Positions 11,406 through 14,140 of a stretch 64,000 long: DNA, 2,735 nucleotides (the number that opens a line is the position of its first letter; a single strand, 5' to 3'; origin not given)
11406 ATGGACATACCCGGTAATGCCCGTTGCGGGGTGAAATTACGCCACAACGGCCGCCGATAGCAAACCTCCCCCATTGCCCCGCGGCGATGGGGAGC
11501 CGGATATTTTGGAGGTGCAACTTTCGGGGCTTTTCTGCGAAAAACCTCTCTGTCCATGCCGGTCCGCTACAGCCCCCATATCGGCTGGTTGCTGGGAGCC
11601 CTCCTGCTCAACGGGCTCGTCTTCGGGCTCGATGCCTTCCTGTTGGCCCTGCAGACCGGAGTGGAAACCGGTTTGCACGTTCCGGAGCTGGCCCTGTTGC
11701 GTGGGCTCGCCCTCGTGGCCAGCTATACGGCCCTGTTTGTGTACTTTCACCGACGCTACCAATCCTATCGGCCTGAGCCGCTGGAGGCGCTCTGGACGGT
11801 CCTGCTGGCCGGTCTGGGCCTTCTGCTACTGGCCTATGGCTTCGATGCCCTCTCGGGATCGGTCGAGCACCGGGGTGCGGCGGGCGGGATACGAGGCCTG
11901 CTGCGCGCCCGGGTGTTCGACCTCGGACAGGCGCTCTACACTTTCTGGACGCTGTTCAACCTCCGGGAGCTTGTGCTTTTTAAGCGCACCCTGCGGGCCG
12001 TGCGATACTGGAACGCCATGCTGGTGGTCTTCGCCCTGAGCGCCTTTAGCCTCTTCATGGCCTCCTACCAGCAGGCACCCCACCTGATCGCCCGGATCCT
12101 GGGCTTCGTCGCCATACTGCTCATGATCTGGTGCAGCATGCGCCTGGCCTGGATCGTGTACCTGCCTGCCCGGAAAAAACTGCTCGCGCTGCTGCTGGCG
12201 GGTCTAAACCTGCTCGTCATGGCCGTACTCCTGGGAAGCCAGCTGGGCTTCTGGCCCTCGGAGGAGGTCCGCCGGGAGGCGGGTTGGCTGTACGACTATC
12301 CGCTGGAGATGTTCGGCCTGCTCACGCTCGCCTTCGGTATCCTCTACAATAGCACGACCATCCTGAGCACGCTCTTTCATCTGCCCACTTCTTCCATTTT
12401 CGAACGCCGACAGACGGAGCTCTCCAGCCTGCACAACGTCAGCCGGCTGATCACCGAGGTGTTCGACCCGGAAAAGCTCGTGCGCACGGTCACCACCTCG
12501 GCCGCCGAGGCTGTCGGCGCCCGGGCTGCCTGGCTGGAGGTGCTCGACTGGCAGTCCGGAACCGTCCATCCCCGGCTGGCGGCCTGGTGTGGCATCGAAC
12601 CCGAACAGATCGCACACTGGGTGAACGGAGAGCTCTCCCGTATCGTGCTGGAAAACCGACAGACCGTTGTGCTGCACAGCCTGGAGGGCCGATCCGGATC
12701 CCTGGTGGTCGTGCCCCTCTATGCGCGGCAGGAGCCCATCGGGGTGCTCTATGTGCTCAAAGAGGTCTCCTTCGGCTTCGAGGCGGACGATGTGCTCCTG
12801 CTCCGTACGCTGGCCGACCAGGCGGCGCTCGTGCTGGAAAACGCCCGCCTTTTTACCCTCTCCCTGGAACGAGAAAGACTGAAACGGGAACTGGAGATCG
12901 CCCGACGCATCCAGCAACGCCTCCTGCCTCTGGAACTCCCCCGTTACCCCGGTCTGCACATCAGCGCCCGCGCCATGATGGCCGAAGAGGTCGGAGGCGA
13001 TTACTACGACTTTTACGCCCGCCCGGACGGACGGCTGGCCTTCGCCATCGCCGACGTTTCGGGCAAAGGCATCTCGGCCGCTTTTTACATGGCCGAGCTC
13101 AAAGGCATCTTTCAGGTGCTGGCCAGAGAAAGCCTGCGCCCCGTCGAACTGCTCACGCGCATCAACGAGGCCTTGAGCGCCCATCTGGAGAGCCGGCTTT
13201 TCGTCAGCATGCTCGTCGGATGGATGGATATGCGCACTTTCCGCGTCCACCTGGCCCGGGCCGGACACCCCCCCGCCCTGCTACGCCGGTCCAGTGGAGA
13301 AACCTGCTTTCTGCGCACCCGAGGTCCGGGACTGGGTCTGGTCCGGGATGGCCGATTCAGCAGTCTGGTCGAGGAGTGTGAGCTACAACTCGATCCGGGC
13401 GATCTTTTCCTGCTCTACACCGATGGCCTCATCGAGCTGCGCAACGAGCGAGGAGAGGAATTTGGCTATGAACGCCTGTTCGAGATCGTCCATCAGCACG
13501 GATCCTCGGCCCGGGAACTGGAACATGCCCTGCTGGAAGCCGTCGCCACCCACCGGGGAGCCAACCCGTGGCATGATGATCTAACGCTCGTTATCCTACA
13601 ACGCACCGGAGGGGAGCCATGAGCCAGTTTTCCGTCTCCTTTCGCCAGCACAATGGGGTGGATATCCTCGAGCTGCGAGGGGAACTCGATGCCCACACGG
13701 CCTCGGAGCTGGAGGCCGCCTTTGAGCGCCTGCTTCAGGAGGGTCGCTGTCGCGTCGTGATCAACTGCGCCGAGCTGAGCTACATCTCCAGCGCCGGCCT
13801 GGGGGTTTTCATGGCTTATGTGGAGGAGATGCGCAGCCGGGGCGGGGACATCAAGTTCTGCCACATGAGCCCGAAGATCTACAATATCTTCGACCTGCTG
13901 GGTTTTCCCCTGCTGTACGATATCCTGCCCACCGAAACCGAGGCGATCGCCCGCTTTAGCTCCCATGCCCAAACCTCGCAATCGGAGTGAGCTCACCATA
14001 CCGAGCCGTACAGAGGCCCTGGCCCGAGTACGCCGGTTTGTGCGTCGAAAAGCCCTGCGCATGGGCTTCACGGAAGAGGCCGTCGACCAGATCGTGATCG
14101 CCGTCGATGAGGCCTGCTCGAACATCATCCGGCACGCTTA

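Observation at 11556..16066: Four-gene partner-switching module with two paralogous RsbU-like PP2C phosphatases and no sigma factor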

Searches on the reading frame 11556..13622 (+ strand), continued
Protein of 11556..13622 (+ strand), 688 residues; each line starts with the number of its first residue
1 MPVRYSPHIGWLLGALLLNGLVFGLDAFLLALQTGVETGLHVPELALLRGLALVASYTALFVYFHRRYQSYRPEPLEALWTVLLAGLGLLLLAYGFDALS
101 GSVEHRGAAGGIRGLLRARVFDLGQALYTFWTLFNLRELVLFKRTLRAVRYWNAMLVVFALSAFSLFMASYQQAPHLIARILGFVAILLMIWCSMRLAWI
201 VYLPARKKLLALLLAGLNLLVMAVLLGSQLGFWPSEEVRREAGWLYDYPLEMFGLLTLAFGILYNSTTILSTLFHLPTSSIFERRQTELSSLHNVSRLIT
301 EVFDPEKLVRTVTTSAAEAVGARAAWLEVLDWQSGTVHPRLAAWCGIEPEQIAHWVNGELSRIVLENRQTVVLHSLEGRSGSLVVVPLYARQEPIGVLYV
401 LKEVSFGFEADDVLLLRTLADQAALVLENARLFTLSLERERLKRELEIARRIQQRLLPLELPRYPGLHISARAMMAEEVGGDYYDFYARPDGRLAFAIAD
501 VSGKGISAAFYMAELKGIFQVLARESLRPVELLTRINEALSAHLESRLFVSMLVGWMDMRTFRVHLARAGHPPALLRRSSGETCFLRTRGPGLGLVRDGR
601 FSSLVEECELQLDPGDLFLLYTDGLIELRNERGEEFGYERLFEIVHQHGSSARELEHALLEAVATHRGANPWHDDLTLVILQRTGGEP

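Call 48: predict_structure(alignment_id=A3)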
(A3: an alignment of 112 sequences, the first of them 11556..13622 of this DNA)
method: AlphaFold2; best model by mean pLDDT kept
length: 688 residues; sequences in the alignment: 112
mean_pLDDT: 92.0   pTM: 0.76
mean pLDDT of the five models: 92.0, 90.9, 90.4, 90.3, 90.0
residues with pLDDT >= 90: 547; 70-90: 114; 50-70: 19; < 50: 8
segments of 3 or more residues with pLDDT < 50: 1-4
pLDDT, mean of each block of 10 residues (from residue 1): 63 96 93 80 90 95 93 95 97 89 53 88 95 97 94 97 93 91 98 96 93 98 90 75 79 96 98 83 75 84 92 95 96 87 97 88 96 92 97 96 94 94 95 91 90 94 96 92 97 97 93 97 97 97 94 97 97 95 95 95 97 97 96 97 92 96 96 95 84
secondary structure, 60 per line:
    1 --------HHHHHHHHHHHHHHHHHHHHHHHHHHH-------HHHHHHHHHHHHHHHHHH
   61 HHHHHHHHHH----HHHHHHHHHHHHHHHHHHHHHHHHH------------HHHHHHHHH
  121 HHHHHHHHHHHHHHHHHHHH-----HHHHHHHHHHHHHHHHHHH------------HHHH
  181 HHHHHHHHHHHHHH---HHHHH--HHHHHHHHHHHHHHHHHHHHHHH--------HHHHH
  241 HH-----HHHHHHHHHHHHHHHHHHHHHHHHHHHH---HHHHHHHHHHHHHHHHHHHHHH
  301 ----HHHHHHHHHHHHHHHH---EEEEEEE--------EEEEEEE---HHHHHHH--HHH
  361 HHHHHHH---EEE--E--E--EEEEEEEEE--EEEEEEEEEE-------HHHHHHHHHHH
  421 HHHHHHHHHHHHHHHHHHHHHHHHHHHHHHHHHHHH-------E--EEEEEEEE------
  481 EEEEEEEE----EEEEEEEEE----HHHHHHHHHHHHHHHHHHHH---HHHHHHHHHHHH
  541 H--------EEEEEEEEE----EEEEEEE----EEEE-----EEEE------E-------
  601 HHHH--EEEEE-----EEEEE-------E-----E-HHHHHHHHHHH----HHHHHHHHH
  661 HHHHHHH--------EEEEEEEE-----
elements in order: H9-35 H43-70 H75-99 H112-140 H146-164 H177-194 H198-202 H205-227 H236-242 H248-275 H279-300 H305-320 E324-330 E339-345 H349-355 H358-367 E371-373 E382-390 E393-402 H410-456 E467-474 E481-488 E493-501 H506-525 H529-541 E550-558 E563-569 E574-577 E583-586 H601-604 E607-611 E617-621 H637-647 H652-667 E676-683

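Call 50: fold_search(model_id=the predicted structure, library=pdb)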
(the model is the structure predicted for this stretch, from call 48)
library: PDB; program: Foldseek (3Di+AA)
matches with E <= 10: 837; with E <= 0.001: 157
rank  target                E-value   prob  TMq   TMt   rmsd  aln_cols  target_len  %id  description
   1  3eq2_B                2.9e-11  1.00  0.30  0.52   6.3       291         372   26  Structure of Hexagonal Crystal form of Pseudomonas aeruginosa RssB (released 2009-10-20)
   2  3f79_B                4.4e-11  1.00  0.29  0.79   4.4       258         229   26  Structure of pseudo-centered cell crystal form of the C-terminal phosphatase domain of P. aeruginosa RssB (released 2009-11-24)
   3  3eq2_A                1.0e-10  1.00  0.30  0.54   4.7       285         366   24  Structure of Hexagonal Crystal form of Pseudomonas aeruginosa RssB (released 2009-10-20)
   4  3f79_C                1.8e-10  1.00  0.26  0.74   7.2       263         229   26  Structure of pseudo-centered cell crystal form of the C-terminal phosphatase domain of P. aeruginosa RssB (released 2009-11-24)
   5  3f79_F                1.8e-10  1.00  0.26  0.72   7.5       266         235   26  Structure of pseudo-centered cell crystal form of the C-terminal phosphatase domain of P. aeruginosa RssB (released 2009-11-24)
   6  3f79_D                1.9e-10  1.00  0.27  0.75   6.1       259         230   25  Structure of pseudo-centered cell crystal form of the C-terminal phosphatase domain of P. aeruginosa RssB (released 2009-11-24)
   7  3f7a_B                2.1e-10  1.00  0.31  0.54   6.1       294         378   26  Structure of Orthorhombic crystal form of Pseudomonas aeruginosa RssB (released 2009-11-24)
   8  3ke6_A                4.3e-10  1.00  0.30  0.57   2.8       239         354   28  The crystal structure of the RsbU and RsbW domains of Rv1364c from Mycobacterium tuberculosis (released 2010-11-10)
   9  3es2_A                4.5e-10  1.00  0.26  0.74   7.2       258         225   26  Structure of the C-terminal phosphatase domain of P. aeruginonsa RssB (released 2009-10-20)
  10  3f79_E                6.9e-10  1.00  0.28  0.77   4.2       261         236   24  Structure of pseudo-centered cell crystal form of the C-terminal phosphatase domain of P. aeruginosa RssB (released 2009-11-24)
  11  6k4e_B                7.9e-10  1.00  0.31  0.83   2.9       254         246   22  SiaA-PP2C domain of Pseudomonas aeruginosa (released 2019-06-26)
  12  3ke6_B                9.7e-10  1.00  0.29  0.55   3.1       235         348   29  The crystal structure of the RsbU and RsbW domains of Rv1364c from Mycobacterium tuberculosis (released 2010-11-10)
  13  3pu9_A                3.0e-09  1.00  0.30  0.82   3.2       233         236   21  Crystal structure of serine/threonine phosphatase Sphaerobacter thermophilus DSM 20745 (released 2010-12-22)
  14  6k4e_A                3.5e-09  1.00  0.31  0.83   3.0       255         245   22  SiaA-PP2C domain of Pseudomonas aeruginosa (released 2019-06-26)
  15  3f7a_A                6.8e-09  1.00  0.29  0.51   6.1       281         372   25  Structure of Orthorhombic crystal form of Pseudomonas aeruginosa RssB (released 2009-11-24)
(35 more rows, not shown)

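Call 54: search_protein_families(library=pfam, proteins=[L011:4927-5847:-, L011:4600-4926:-, L028:13171-14274:+, L046:11854-12783:+, L018:4670-5623:-, L046:4834-5709:-, L027:4509-5426:+, L020:7986-8852:-, L012:5058-5909:-, L007:8314-8997:-], max_evalue=0.001)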
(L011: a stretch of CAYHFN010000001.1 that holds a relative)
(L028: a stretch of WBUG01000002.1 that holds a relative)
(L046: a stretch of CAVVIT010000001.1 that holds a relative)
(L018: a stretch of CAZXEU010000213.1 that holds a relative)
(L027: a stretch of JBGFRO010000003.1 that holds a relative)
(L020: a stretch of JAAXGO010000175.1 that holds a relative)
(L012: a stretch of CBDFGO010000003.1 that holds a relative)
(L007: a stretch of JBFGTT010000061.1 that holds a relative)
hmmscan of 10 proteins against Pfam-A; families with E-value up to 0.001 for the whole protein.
L011:4927-5847:- (306 aa): 2 families
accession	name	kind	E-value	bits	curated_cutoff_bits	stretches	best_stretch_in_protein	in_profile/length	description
PF02355.23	SecD_SecF_C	-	1.6e-55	187.9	20.5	1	113-297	11-187/189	Protein export membrane protein SecD/SecF, C-terminal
PF07549.19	Sec_GG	-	1e-05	25.3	20.3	1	32-57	2-27/28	SecD/SecF GG Motif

L011:4600-4926:- (109 aa): 2 families
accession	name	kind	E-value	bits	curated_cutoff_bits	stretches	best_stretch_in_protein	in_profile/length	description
PF01740.26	STAS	-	1.7e-15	57.1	22.6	1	9-106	3-100/106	STAS domain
PF13466.11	STAS_2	-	9.1e-12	45.4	29.2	1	30-97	11-77/80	STAS domain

L028:13171-14274:+ (367 aa): 1 family
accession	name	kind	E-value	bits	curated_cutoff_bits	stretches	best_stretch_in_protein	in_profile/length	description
PF01075.23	Glyco_transf_9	-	4.3e-32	111.8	22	1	95-332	2-236/247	Glycosyltransferase family 9 (heptosyltransferase)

L046:11854-12783:+ (309 aa): 4 families
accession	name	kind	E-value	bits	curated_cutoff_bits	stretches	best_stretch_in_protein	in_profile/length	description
PF00589.27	Phage_integrase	-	3.7e-16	59.8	27.1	1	125-304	3-171/172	Phage integrase family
PF02899.23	Phage_int_SAM_1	-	1.8e-10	41.4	22.3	1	22-100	3-82/83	Phage integrase, N-terminal SAM-like domain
PF13495.12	Phage_int_SAM_4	-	1.3e-09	38.7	27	1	31-98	12-79/85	Phage integrase, N-terminal SAM-like domain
PF13102.12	Phage_int_SAM_5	-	1.9e-05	25.3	22.3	1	34-107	18-92/98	Phage integrase SAM-like domain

L018:4670-5623:- (317 aa): 2 families
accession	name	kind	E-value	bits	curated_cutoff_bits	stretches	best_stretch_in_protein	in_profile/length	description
PF02541.22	Ppx-GppA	-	1.9e-41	142.8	27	1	31-310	6-282/285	Ppx/GppA phosphatase family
PF08841.16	DDR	-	0.00026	20.6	24.6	1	100-164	98-159/328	Diol dehydratase reactivase ATPase-like domain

L046:4834-5709:- (291 aa): 0 families

L027:4509-5426:+ (305 aa): 1 family
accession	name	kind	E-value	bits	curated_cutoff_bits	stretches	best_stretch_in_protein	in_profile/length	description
PF03279.18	Lip_A_acyltrans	-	1e-52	179.6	22.3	1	3-290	8-294/295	Bacterial lipid A biosynthesis acyltransferase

L020:7986-8852:- (288 aa): 1 family
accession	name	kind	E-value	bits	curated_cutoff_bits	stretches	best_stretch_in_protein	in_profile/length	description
PF07313.18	AmiA-like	-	1.2e-45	156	27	1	60-273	2-199/202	N-acetylmuramoyl-L-alanine amidase-like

L012:5058-5909:- (283 aa): 6 families
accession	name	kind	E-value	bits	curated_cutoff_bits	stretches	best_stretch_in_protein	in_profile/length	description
PF06325.19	PrmA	-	6e-48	164.3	22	1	41-280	55-294/296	Ribosomal protein L11 methyltransferase (PrmA)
PF05175.20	MTS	-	8.4e-08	32.5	23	1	131-218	19-105/170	Methyltransferase small domain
PF13649.12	Methyltransf_25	-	5.2e-07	30.7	27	1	149-239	1-97/97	Methyltransferase domain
PF13489.12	Methyltransf_23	-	8.7e-07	29.3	27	1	134-282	12-139/164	Methyltransferase domain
PF13847.12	Methyltransf_31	-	1.4e-05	25.2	27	1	144-241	2-107/145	Methyltransferase domain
PF02475.24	TRM5-TYW2_MTfase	-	0.00037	20.9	28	1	141-213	32-106/164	TRM5/TYW2 methyltransferase domain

L007:8314-8997:- (227 aa): 1 family
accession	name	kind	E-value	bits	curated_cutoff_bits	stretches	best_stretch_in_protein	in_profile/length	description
PF03588.20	Leu_Phe_trans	-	4.1e-67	225.4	22.7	1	40-208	1-171/171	Leucyl/phenylalanyl-tRNA protein transferase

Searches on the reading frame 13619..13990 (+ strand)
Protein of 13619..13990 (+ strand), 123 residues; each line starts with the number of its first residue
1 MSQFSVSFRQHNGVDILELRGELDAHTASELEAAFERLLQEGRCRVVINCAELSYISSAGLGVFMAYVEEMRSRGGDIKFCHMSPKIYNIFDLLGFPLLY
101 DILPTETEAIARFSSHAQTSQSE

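Call 3: search_protein_families(library=pfam, proteins=[window:13619-13990:+], max_evalue=0.01)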
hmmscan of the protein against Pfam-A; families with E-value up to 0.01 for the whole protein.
window:13619-13990:+ (123 aa): 2 families
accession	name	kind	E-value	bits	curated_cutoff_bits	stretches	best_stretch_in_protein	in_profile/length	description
PF01740.26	STAS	-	1e-18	67.5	22.6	1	7-109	3-106/106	STAS domain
PF13466.11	STAS_2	-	5.1e-17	62.2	29.2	1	17-96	1-79/80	STAS domain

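Call 4: search_protein_families(library=ncbifam, proteins=[window:13619-13990:+], max_evalue=0.01)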
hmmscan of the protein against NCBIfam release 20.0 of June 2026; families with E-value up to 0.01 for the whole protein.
window:13619-13990:+ (123 aa): 4 families
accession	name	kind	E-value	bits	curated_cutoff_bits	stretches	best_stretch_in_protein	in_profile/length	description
TIGR00377.1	ant_ant_sig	superfamily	7.7e-21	74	53.45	1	4-105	3-105/108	anti-sigma factor antagonist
TIGR02886.1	spore_II_AA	equivalog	3.6e-15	55.9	114.75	1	8-109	3-105/106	anti-sigma F factor antagonist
NF033618.0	mlaB_1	equivalog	1.7e-05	25.2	90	1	14-94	9-86/94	lipid asymmetry maintenance protein MlaB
NF045506.1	antisigant_RssC_Pseudo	equivalog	0.0069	16.2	250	1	1-112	1-114/159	anti-sigma factor antagonist RssC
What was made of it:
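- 13619..13990 (+): STAS-only protein (123 aa), RsbV/SpoIIAA-like. Predicted phospho-acceptor Ser58 (codon 13790-13792, AGC) in the loop Y55-I-S-S58-A-G-L-G-V63. NCBIfam TIGR00377 scores 74 bits, above its 53.45 cut-off (calls 3, 4).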

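Call 28: search_solved_structures(query=window:13619-13990:+, max_evalue=0.001, show_alignments=3)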
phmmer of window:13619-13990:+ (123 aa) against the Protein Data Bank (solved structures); distinct sequences matched with E-value up to 0.001: 10.
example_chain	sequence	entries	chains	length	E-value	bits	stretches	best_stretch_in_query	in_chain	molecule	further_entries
1th8_B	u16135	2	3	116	2.9e-13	53.5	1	11-102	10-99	Anti-sigma F factor antagonist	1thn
1tid_B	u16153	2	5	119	7.7e-13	52.1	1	11-102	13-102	Anti-sigma F factor antagonist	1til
1auz_A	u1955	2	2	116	1e-12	51.7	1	13-107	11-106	SPOIIAA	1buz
6m36_B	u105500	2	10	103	1.5e-09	41.5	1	7-102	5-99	Anti-sigma-B factor antagonist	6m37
4hyl_A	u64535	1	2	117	2.3e-08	37.7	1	7-111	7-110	Stage II sporulation protein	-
1h4y_A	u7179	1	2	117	3.5e-07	33.9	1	16-113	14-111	ANTI-SIGMA F FACTOR ANTAGONIST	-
1h4x_A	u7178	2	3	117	6.7e-07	33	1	16-113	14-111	ANTI-SIGMA F FACTOR ANTAGONIST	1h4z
1sbo_A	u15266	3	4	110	9.2e-07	32.5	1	10-108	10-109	Putative anti-sigma factor antagonist TM1442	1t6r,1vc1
8ih8_A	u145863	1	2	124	1.4e-06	32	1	4-79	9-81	Anti-sigma-F factor antagonist RsfB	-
4qtp_A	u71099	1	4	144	1.6e-05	28.6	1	8-110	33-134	Anti-sigma factor antagonist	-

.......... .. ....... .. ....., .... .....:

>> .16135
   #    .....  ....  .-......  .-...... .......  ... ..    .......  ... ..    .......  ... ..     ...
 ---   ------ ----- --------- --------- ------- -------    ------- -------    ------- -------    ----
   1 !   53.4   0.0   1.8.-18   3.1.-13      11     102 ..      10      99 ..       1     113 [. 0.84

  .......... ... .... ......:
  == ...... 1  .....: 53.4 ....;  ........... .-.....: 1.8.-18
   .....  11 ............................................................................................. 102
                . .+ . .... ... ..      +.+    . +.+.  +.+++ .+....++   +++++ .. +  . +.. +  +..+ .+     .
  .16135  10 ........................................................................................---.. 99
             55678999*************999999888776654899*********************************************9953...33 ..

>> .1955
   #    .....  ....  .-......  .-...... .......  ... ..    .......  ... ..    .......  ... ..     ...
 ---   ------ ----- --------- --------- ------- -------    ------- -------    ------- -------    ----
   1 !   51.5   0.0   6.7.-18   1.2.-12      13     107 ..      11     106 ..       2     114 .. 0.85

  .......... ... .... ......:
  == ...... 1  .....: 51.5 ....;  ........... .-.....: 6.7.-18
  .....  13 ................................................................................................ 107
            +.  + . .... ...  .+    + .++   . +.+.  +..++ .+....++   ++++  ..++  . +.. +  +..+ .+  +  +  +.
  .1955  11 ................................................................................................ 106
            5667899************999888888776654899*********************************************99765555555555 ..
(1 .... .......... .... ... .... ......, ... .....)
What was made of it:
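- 13619..13990 (+): S58 aligns with SpoIIAA Ser58 (call 28).
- Closest known: SpoIIE-SpoIIAA-SpoIIAB. Same: Ser58 is at the equivalent position (call 28).
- Domain content and residues: STAS S58 aligns with SpoIIAA S58 (call 28).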
